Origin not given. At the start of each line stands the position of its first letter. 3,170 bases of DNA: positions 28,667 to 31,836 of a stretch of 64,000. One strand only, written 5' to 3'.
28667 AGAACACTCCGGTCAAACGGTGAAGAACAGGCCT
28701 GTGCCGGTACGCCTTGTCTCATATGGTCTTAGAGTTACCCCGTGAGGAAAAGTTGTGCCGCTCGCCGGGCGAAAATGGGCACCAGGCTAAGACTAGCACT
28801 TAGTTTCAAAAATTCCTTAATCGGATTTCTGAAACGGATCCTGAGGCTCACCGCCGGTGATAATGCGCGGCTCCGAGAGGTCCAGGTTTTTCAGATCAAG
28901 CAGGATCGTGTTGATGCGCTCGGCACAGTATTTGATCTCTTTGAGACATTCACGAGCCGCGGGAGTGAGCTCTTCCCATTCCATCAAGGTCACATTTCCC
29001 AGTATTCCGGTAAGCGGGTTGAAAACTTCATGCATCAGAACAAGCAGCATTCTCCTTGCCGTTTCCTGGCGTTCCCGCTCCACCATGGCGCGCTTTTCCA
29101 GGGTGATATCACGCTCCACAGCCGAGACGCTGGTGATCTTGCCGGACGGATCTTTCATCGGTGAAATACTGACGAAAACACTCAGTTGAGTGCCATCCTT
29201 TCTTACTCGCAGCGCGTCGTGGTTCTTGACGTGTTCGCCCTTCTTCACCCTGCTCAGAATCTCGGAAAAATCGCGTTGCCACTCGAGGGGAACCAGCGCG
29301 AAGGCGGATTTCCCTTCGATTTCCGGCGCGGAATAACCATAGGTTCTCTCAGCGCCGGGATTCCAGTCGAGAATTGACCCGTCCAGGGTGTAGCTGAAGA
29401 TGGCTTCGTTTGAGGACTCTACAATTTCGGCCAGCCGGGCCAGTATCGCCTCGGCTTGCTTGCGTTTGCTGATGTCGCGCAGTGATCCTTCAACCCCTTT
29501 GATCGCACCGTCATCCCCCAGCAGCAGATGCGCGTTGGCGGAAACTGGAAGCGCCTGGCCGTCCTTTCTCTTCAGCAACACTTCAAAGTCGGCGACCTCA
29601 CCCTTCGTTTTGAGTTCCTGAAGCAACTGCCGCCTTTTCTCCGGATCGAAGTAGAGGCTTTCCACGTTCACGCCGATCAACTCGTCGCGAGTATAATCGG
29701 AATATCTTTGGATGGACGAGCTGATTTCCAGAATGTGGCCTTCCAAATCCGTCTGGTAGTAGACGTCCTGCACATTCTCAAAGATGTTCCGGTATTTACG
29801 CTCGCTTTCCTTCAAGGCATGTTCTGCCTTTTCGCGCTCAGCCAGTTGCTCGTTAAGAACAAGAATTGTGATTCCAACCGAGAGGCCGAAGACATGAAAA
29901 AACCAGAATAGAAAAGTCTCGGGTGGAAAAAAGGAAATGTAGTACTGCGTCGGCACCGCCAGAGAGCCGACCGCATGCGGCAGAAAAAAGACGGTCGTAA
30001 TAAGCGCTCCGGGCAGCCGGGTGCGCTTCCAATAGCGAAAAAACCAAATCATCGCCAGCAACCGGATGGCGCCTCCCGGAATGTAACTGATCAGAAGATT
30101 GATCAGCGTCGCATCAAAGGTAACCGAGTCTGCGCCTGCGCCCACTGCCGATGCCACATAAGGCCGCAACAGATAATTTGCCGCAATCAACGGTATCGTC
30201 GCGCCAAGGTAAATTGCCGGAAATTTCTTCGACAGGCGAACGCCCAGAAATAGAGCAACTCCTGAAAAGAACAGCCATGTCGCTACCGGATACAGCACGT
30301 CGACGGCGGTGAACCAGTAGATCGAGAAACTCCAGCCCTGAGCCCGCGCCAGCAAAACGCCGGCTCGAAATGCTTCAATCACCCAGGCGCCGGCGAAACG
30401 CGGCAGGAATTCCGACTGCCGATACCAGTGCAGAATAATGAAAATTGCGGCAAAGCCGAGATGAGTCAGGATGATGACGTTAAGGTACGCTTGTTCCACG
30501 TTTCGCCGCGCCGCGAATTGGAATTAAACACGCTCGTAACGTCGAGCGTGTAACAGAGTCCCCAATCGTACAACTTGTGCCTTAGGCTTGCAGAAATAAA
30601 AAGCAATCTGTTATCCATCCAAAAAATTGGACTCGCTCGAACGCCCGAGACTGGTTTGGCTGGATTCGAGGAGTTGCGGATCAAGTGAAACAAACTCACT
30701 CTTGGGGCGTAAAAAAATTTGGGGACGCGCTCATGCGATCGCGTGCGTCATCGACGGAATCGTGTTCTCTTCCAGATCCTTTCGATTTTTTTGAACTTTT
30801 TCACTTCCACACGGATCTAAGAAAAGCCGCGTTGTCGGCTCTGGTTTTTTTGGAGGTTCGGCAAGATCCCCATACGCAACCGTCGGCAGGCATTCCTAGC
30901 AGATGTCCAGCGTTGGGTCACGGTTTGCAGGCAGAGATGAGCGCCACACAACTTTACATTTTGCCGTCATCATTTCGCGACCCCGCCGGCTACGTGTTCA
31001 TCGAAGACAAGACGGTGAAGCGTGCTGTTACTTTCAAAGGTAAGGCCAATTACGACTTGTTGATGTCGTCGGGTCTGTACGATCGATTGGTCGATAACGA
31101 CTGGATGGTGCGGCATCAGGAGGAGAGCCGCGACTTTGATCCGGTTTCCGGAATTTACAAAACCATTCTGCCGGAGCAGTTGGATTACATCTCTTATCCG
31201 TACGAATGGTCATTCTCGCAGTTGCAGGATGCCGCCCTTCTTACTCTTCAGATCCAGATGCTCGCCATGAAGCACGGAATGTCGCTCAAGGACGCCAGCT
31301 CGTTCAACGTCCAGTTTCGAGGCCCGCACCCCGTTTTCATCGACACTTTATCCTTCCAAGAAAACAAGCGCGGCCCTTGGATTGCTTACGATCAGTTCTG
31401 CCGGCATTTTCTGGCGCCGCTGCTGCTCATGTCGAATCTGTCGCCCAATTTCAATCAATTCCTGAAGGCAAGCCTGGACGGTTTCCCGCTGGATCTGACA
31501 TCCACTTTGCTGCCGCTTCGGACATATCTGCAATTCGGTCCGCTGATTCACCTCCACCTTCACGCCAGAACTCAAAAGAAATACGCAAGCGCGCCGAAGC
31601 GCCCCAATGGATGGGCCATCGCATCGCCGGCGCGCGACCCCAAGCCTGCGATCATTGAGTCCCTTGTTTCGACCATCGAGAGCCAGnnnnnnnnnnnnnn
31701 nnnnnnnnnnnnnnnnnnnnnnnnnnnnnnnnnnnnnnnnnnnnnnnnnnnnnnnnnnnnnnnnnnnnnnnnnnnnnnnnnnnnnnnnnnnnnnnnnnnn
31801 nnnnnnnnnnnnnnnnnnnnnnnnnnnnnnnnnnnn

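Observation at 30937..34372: Candidate undescribed surface-modification system: kinase-methyltransferase fusion + LtaS/EptA-like transferase + YLDP peptide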

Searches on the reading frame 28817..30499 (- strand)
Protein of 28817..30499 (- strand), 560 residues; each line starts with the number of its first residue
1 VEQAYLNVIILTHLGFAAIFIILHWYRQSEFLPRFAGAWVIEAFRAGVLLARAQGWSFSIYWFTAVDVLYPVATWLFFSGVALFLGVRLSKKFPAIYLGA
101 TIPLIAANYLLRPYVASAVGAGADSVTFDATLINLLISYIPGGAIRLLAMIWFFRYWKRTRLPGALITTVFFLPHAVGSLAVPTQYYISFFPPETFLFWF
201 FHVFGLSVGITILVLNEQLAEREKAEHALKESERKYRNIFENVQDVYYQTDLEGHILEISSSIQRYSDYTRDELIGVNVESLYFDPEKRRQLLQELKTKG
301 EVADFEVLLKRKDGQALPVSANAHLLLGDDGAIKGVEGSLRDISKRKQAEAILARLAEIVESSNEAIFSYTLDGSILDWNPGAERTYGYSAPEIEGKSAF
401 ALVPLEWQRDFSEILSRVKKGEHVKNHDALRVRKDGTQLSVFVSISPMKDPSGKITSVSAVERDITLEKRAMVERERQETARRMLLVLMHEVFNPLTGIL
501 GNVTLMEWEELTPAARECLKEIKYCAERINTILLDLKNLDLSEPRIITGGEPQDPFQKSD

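Call 56: search_protein_families(library=pfam, proteins=[window:28817-30499:-], max_evalue=0.001)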
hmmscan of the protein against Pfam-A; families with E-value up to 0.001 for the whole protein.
window:28817-30499:- (560 aa): 6 families
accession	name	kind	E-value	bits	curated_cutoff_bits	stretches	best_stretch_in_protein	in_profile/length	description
PF13426.13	PAS_9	-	8e-31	106.8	27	2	365-466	2-102/103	PAS domain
PF00989.32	PAS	-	1.9e-26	92.7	22.6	2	235-343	2-113/113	PAS fold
PF08448.16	PAS_4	-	6.3e-21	75.1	23.1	2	360-469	1-109/110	PAS fold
PF08447.18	PAS_3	-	2.3e-14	53.8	25.6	2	377-459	2-86/89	PAS fold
PF13188.13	PAS_8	-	1.5e-09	37.8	21.8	1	354-406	1-53/65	PAS domain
PF00512.31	HisKA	-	8.1e-08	32.6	26.9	1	482-539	3-60/66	His Kinase A (phospho-acceptor) domain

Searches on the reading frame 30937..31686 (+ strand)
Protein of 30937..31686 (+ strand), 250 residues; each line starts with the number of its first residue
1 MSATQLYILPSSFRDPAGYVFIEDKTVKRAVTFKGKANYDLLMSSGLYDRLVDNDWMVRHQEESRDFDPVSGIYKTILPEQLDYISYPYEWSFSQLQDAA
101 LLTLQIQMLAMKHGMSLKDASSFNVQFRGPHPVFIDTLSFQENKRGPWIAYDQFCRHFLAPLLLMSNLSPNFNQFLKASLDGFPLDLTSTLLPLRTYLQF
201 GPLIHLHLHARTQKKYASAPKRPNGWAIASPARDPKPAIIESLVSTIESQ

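Call 29: search_solved_structures(query=A3, max_evalue=10, show_alignments=3)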
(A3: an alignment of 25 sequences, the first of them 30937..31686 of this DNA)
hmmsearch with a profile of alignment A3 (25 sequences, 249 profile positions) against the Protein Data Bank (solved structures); distinct sequences matched with E-value up to 10: 4.
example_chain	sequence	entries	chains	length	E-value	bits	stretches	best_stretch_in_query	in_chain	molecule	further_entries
9mym_A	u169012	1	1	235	0.8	12.3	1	29-94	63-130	Izumo sperm-egg fusion protein 1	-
5b5k_A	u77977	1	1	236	0.8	12.3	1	29-94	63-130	Izumo sperm-egg fusion protein 1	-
9myl_C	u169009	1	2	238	0.82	12.2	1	29-94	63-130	Izumo sperm-egg fusion protein 1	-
4nu7_A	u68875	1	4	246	1.9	11.1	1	83-123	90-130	Ribulose-phosphate 3-epimerase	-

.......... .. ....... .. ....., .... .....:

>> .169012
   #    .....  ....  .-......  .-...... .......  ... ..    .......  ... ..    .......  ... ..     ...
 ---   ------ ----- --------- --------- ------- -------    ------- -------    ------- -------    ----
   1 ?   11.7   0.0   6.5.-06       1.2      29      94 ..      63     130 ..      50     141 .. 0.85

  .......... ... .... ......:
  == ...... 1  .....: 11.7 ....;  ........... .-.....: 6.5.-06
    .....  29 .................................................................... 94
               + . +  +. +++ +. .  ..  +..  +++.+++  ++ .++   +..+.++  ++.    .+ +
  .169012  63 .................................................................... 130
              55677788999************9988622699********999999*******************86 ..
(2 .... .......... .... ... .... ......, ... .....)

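Call 30: search_protein_families(library=pfam, proteins=[window:30937-31686:+], max_evalue=10)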
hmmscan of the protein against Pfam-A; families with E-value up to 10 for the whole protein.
window:30937-31686:+ (250 aa): 0 families

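Call 37: predict_structure(alignment_id=A3)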
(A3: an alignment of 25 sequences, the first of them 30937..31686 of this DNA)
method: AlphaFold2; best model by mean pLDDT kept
length: 250 residues; sequences in the alignment: 25
mean_pLDDT: 91.3   pTM: 0.89
mean pLDDT of the five models: 91.3, 90.9, 89.8, 87.4, 87.2
residues with pLDDT >= 90: 195; 70-90: 36; 50-70: 16; < 50: 3
segments of 3 or more residues with pLDDT < 50: none
pLDDT, mean of each block of 10 residues (from residue 1): 68 79 90 95 98 98 80 92 92 98 98 97 95 96 93 98 97 92 96 98 97 89 59 88 97
secondary structure, 60 per line:
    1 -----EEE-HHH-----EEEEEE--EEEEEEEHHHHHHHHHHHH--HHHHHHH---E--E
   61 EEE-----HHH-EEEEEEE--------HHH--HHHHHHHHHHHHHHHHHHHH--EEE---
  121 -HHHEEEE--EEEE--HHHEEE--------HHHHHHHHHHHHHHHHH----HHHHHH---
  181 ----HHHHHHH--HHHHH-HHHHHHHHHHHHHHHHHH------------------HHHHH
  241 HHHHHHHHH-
elements in order: E6-8 E18-23 E26-32 H33-44 H47-53 E60-63 E73-79 H93-112 E115-117 E125-128 E131-134 E140-142 H151-167 H172-177 H185-191 H194-198 H200-217 H236-249

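Call 39: fold_search(model_id=the predicted structure, library=pdb)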
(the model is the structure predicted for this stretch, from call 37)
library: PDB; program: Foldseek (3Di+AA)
matches with E <= 10: 1994; with E <= 0.001: 188
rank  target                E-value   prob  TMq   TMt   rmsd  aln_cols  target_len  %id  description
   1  3kn5_A                4.5e-05  1.00  0.42  0.38  11.4       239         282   10  Crystal structure of the C-terminal kinase domain of msk1 in complex with AMP-PNP (released 2010-04-21)
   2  2zjw                  5.9e-05  1.00  0.40  0.32   5.6       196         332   14  Crystal structure of human CK2 alpha complexed with Ellagic acid (released 2009-03-17)
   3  7up7_A                8.7e-05  1.00  0.42  0.38  11.7       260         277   11  Crystal structure of C-terminal Domain of MSK1 in complex with covalently bound with literature RSK2 inhibitor indazol (released 2022-07-20)
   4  7up8_A                1.2e-04  1.00  0.43  0.40  11.3       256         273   10  Crystal structure of C-terminal Domain of MSK1 in complex with covalently bound pyrrolopyrimidine compound 27 (co-crys (released 2022-07-06)
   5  5y9m_A                1.4e-04  1.00  0.38  0.31   6.1       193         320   11  Crystal structure of CK2a2 form 3 (released 2018-05-16)
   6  7up5_A                1.4e-04  1.00  0.42  0.39  11.5       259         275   11  Crystal structure of C-terminal Domain of MSK1 in complex with covalently bound pyrrolopyrimidine compound 23 (co-crys (released 2022-07-06)
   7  6m12_b                1.5e-04  1.00  0.42  0.19   8.8       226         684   14  Crystal Structure of Rnase L in complex with SU11652 (released 2020-09-02)
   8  7dsy_a                1.6e-04  1.00  0.41  0.19   6.7       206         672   14  Crystal Structure of RNase L in complex with KM05073 (released 2021-11-24)
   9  6qy8_A                1.7e-04  1.00  0.38  0.31   4.8       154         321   14  Human CSNK2A2 bound to ERB-041 (released 2020-03-25)
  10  8qf1_A                1.7e-04  1.00  0.41  0.33   7.4       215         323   12  STRUCTURE OF THE CATALYTIC SUBUNIT OF PROTEIN KINASE CK2 (CK2ALPHA') IN COMPLEX WITH THE NON-HYDROLYZABLE GTP ANALOGUE (released 2023-12-06)
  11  5cvf                  1.7e-04  1.00  0.40  0.33   7.6       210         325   13  Crystal Structure of CK2alpha with Compound 5 bound (released 2016-07-27)
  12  7a22                  1.8e-04  1.00  0.41  0.33   5.7       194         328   13  Crystal structure of human protein kinase CK2alpha' (CSNK2A2 gene product) in complex with the ATP-competitive inhibitor (released 2020-12-09)
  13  7up4_A                1.9e-04  1.00  0.42  0.39  11.6       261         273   11  Crystal structure of C-terminal Domain of MSK1 in complex with covalently bound pyrrolopyrimidine compound 20 (co-crys (released 2022-07-06)
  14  7elw_a                1.9e-04  1.00  0.43  0.19   8.7       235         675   13  Crystal structure of RNase L in complex with Myricetin (released 2021-11-24)
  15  6hmc                  2.1e-04  1.00  0.41  0.33   5.7       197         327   14  STRUCTURE OF PROTEIN KINASE CK2 CATALYTIC SUBUNIT (ISOFORM CK2ALPHA'; CSNK2A2 gene product) IN COMPLEX WITH THE INDENOIN (released 2019-03-27)
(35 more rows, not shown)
